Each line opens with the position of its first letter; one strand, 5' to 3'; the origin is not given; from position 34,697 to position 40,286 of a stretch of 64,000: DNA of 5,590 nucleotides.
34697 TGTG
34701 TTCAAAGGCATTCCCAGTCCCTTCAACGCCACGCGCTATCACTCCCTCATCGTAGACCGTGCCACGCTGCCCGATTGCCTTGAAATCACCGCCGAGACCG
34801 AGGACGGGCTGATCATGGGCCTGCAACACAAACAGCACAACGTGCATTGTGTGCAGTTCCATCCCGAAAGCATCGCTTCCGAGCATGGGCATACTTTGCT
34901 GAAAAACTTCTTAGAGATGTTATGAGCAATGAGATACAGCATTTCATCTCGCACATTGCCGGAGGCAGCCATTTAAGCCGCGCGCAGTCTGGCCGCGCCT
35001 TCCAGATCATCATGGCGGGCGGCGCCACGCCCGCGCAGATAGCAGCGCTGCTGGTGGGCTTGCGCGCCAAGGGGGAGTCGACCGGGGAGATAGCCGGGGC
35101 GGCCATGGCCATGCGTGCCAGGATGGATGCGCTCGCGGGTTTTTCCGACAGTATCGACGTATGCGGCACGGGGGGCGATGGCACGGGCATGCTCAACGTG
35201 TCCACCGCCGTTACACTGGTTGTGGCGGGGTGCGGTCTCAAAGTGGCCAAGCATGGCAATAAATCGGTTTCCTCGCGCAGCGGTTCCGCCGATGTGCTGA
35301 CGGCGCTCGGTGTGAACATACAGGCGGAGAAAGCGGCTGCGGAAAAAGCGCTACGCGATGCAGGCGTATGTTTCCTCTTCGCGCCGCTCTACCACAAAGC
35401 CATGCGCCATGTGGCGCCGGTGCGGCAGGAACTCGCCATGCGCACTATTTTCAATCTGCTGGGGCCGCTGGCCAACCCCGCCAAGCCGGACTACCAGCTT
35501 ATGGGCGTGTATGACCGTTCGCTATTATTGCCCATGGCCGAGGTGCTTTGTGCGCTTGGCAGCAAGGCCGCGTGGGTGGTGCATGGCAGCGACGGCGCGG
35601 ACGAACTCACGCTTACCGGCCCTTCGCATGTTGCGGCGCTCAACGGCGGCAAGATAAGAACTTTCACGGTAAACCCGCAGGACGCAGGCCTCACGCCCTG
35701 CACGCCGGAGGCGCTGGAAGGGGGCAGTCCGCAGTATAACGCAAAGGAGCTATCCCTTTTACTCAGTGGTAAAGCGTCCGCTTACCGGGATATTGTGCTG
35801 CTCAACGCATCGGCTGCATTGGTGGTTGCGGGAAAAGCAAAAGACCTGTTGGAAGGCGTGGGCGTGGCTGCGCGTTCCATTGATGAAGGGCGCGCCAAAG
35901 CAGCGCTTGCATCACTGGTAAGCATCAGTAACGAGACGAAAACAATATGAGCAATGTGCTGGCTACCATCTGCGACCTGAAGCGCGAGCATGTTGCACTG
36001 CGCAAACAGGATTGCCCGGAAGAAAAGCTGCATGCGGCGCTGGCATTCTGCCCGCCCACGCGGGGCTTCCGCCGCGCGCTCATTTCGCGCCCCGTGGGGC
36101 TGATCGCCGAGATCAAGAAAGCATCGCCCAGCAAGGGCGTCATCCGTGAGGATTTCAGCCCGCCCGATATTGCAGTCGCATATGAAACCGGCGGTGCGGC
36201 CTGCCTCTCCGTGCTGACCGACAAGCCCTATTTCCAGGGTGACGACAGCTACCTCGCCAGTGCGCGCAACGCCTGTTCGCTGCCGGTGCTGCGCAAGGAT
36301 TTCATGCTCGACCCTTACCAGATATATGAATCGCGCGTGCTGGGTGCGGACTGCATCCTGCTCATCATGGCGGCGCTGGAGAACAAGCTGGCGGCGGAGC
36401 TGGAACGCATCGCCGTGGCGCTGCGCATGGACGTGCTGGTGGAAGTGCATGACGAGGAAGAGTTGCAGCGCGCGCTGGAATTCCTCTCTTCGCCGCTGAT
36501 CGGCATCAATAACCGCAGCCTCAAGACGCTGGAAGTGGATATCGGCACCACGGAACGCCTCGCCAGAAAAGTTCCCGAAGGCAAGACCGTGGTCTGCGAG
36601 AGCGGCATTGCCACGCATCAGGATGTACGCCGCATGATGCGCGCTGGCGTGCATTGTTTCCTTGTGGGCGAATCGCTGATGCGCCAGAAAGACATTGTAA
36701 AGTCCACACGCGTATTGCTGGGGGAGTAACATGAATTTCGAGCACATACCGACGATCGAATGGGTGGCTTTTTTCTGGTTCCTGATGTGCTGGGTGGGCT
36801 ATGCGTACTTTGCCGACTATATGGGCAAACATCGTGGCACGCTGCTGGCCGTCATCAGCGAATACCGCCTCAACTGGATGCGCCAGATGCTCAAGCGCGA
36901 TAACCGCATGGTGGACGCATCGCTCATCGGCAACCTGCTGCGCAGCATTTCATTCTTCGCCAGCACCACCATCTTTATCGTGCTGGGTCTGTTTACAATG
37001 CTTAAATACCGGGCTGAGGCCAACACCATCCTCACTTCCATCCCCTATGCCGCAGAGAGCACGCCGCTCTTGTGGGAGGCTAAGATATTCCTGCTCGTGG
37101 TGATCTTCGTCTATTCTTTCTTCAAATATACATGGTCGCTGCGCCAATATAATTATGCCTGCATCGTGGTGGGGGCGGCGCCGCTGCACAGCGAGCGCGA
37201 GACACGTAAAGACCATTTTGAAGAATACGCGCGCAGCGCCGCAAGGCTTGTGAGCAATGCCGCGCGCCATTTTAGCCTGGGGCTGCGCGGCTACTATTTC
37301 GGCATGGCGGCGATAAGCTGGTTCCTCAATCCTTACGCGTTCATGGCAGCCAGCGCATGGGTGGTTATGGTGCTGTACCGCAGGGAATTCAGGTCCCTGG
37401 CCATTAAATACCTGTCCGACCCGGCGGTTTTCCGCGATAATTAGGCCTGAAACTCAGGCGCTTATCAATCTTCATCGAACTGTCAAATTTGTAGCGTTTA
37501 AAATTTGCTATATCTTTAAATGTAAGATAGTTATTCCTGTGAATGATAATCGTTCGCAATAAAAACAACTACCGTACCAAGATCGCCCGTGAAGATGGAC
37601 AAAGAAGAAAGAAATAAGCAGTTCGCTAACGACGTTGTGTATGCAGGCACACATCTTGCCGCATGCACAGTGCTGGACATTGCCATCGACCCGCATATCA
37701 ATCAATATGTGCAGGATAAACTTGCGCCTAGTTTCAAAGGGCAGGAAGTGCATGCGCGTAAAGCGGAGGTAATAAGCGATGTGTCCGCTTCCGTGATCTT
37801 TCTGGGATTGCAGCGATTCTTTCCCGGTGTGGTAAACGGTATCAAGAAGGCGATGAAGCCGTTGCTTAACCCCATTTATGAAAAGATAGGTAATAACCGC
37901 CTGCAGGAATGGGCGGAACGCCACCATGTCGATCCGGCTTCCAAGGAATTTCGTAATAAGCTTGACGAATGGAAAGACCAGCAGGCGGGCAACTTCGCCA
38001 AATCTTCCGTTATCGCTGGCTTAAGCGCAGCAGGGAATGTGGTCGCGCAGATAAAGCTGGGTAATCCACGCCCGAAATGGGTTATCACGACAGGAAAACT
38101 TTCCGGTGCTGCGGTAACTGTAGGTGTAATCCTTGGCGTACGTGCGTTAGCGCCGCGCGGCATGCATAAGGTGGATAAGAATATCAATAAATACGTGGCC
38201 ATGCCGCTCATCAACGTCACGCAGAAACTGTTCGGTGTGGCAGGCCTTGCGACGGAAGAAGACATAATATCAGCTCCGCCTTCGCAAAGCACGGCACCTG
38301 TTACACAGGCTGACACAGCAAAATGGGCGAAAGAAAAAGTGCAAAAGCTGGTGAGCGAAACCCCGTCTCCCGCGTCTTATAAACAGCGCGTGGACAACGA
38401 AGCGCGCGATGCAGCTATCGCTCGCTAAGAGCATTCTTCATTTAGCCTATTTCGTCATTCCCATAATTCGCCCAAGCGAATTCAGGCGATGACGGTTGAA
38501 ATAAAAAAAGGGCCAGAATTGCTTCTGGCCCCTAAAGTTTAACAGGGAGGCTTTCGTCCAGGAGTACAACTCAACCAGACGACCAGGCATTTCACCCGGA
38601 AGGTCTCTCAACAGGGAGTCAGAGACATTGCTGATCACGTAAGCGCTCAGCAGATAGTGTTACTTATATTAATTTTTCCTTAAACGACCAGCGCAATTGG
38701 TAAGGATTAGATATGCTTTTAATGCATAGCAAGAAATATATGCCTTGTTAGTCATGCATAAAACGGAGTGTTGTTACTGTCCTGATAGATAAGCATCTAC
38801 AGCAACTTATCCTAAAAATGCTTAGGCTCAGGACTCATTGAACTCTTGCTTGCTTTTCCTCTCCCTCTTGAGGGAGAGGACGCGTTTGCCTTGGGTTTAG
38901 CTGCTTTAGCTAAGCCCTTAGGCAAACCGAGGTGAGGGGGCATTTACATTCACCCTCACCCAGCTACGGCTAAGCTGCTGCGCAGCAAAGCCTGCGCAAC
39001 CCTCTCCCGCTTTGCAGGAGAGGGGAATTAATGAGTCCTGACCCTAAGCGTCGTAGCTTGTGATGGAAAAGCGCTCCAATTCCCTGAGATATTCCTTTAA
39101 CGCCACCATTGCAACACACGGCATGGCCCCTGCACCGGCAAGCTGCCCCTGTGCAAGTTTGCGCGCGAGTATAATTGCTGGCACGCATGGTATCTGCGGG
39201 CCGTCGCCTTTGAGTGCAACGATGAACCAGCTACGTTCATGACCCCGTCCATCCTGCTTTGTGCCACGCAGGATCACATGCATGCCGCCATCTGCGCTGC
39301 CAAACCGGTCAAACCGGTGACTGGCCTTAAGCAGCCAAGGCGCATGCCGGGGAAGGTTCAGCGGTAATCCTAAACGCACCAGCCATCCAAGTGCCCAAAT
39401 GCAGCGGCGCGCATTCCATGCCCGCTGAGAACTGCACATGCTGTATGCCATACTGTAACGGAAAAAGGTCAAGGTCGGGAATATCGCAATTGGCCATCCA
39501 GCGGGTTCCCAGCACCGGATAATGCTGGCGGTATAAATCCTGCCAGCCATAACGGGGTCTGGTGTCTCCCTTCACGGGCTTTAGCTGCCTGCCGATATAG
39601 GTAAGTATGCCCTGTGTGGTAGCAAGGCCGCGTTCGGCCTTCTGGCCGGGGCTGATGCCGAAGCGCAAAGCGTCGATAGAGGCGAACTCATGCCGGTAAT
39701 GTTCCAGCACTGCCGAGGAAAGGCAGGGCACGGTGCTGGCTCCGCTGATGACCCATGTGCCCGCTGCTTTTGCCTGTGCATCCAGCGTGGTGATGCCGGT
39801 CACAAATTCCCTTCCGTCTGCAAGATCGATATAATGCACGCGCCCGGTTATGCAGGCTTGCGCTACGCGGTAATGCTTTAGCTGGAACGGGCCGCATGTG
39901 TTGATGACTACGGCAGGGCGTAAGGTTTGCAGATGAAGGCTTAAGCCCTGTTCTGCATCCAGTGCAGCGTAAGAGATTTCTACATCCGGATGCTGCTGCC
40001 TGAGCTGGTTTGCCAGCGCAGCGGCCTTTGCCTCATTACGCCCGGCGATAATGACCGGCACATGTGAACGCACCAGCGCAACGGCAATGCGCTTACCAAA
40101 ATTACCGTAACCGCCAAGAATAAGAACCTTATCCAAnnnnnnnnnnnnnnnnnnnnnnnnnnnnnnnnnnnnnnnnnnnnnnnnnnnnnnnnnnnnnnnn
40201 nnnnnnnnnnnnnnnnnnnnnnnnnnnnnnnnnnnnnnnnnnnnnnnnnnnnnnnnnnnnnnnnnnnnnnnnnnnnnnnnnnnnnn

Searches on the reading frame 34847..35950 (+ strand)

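Call 14: search_protein_families(library=ncbifam, proteins=[window:34847-35950:+], max_evalue=0.001)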
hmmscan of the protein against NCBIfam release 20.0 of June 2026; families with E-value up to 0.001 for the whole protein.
window:34847-35950:+ (367 aa): 7 families
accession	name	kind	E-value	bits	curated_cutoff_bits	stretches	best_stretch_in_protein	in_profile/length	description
TIGR01245.1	trpD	equivalog_domain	7.3e-118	393.6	199.05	1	36-359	3-329/330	anthranilate phosphoribosyltransferase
NF011201.0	PRK14607.1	equivalog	4.1e-112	375.6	670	1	27-364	192-531/534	bifunctional anthranilate synthase component II/anthranilate phosphoribosyltransferase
NF007073.0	PRK09522.1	equivalog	1.3e-79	268.5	738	1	26-341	196-511/531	bifunctional anthranilate synthase glutamate amidotransferase component TrpG/anthranilate phosphoribosyltransferase TrpD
NF005635.0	PRK07394.1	equivalog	8.8e-28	97.6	287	1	27-363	2-346/348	hypothetical protein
NF006564.0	PRK09071.1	equivalog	5e-27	94.7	257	1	40-272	27-259/335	glycosyl transferase family protein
NF006005.0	PRK08136.1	equivalog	1.4e-13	50.9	185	1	32-251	5-231/314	DNA-binding protein YbiB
NF004490.0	PRK05820.1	equivalog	2.3e-05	23.2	269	1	30-175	5-151/439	thymidine phosphorylase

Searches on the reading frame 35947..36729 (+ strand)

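Call 14: search_protein_families(library=ncbifam, proteins=[window:35947-36729:+], max_evalue=0.001)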
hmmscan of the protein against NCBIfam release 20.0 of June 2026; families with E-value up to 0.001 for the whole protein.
window:35947-36729:+ (260 aa): 15 families
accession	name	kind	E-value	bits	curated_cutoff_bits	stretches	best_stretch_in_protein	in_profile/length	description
NF001370.0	PRK00278.1-2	equivalog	7.8e-116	385.9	348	1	1-259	1-262/266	indole-3-glycerol phosphate synthase TrpC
NF001373.0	PRK00278.1-6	equivalog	6.1e-105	350.1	317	1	1-258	1-261/263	indole-3-glycerol phosphate synthase TrpC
NF001377.0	PRK00278.2-4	equivalog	1.1e-90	303.3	260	1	3-257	2-255/259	indole-3-glycerol phosphate synthase TrpC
NF001372.0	PRK00278.1-4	subfamily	1e-81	274.3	370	1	2-258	29-292/295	indole-3-glycerol phosphate synthase TrpC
NF006945.0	PRK09427.1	equivalog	3.6e-81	273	380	1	1-258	6-258/461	bifunctional indole-3-glycerol-phosphate synthase TrpC/phosphoribosylanthranilate isomerase TrpF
NF001375.0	PRK00278.2-2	equivalog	4.8e-79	265.3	360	1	36-260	24-250/255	indole-3-glycerol phosphate synthase TrpC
NF001378.0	PRK00278.2-5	equivalog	3.1e-72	243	360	1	4-257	2-258/263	indole-3-glycerol phosphate synthase TrpC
NF001369.0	PRK00278.1-1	equivalog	9.1e-68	228.3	329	1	2-251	3-251/271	indole-3-glycerol phosphate synthase TrpC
NF001371.0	PRK00278.1-3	equivalog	1e-60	205.3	307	1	4-253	4-247/255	indole-3-glycerol phosphate synthase TrpC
NF001376.0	PRK00278.2-3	equivalog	8.9e-60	202.3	284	1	32-259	26-253/255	indole-3-glycerol phosphate synthase TrpC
NF010562.0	PRK13957.1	equivalog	5.6e-50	169.8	414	1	38-253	34-247/252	indole-3-glycerol-phosphate synthase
NF041303.1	Indglycph_syn_Halo_TrpC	equivalog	2.4e-49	167.9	380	1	47-257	44-248/250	indole-3-glycerol phosphate synthase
NF010375.0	PRK13802.1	equivalog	6.4e-46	156.8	1386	1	48-249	48-248/695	bifunctional indole-3-glycerol phosphate synthase/tryptophan synthase subunit beta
NF001374.0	PRK00278.2-1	equivalog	5.4e-43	147.1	258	1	50-253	46-246/249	indole-3-glycerol phosphate synthase TrpC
NF002231.0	PRK01130.1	subfamily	1.8e-05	23.9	189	1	175-252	146-221/230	putative N-acetylmannosamine-6-phosphate 2-epimerase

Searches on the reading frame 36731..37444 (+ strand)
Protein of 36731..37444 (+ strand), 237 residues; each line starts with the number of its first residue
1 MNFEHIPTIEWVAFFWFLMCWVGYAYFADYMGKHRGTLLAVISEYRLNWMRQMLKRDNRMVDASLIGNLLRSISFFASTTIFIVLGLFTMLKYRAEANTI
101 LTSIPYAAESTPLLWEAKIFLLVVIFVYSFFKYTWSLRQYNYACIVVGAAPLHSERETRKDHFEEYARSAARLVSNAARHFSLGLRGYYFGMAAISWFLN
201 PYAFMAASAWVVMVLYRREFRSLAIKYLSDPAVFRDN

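Call 14: search_protein_families(library=ncbifam, proteins=[window:36731-37444:+], max_evalue=0.001)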
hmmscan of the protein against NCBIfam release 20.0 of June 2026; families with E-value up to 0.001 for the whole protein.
window:36731-37444:+ (237 aa): 0 families

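Call 19: search_protein_families(library=pfam, proteins=[window:36731-37444:+], max_evalue=0.01)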
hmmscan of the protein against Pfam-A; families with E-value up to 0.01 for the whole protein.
window:36731-37444:+ (237 aa): 1 family
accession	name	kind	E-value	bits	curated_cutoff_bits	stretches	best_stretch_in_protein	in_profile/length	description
PF04654.17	DUF599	-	3.5e-66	223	27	1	12-222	1-209/211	Protein of unknown function, DUF599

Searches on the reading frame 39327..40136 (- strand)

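Call 14: search_protein_families(library=ncbifam, proteins=[window:39327-40136:-], max_evalue=0.001)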
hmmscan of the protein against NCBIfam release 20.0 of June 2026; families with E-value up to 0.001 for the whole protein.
window:39327-40136:- (269 aa): 8 families
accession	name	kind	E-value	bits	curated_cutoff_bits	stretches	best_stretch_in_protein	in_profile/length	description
NF004528.0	PRK05875.1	equivalog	1e-06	28.4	334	1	4-61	13-70/280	SDR family oxidoreductase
NF005372.1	PRK06914.1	subfamily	0.00013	21.3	320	1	5-63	6-64/279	SDR family oxidoreductase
NF006565.0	PRK09072.1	equivalog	0.00014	21.5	238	1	3-82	7-88/265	SDR family oxidoreductase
NF005449.0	PRK07041.1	equivalog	0.00025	21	257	1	3-61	9-64/240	SDR family oxidoreductase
NF009466.0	PRK12826.1-2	subfamily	0.00042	19.8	222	1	3-64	5-67/248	3-oxoacyl-ACP reductase FabG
NF047420.2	EF_P_mod_YmfI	equivalog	0.00048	19.9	238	1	4-82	2-82/236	elongation factor P 5-aminopentanone reductase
NF006409.0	PRK08655.1-3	equivalog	0.00072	19.2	310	1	3-48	2-47/290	prephenate dehydrogenase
TIGR00507.1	aroE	equivalog_domain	0.00086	18.5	200.2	1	3-80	119-194/270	shikimate dehydrogenase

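Call 19: search_protein_families(library=pfam, proteins=[window:39327-40136:-], max_evalue=0.01)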
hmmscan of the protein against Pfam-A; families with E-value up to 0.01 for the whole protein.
window:39327-40136:- (269 aa): 5 families
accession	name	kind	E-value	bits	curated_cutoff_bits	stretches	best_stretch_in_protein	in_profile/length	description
PF03435.24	Sacchrp_dh_NADP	-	1.8e-12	48.1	25.1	1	4-129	1-128/129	Saccharopine dehydrogenase NADP binding domain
PF00106.31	adh_short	-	7.3e-05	22.8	26.6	1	4-62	3-59/195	short chain dehydrogenase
PF01488.26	Shikimate_DH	-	9e-05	23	24.3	1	3-48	14-59/138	Shikimate / quinate 5-dehydrogenase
PF08659.16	KR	-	0.0017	18.7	22.6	1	4-62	3-63/180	KR domain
PF03807.23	F420_oxidored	-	0.0019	19.2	21.6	1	4-47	2-46/94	NADP oxidoreductase coenzyme F420-dependent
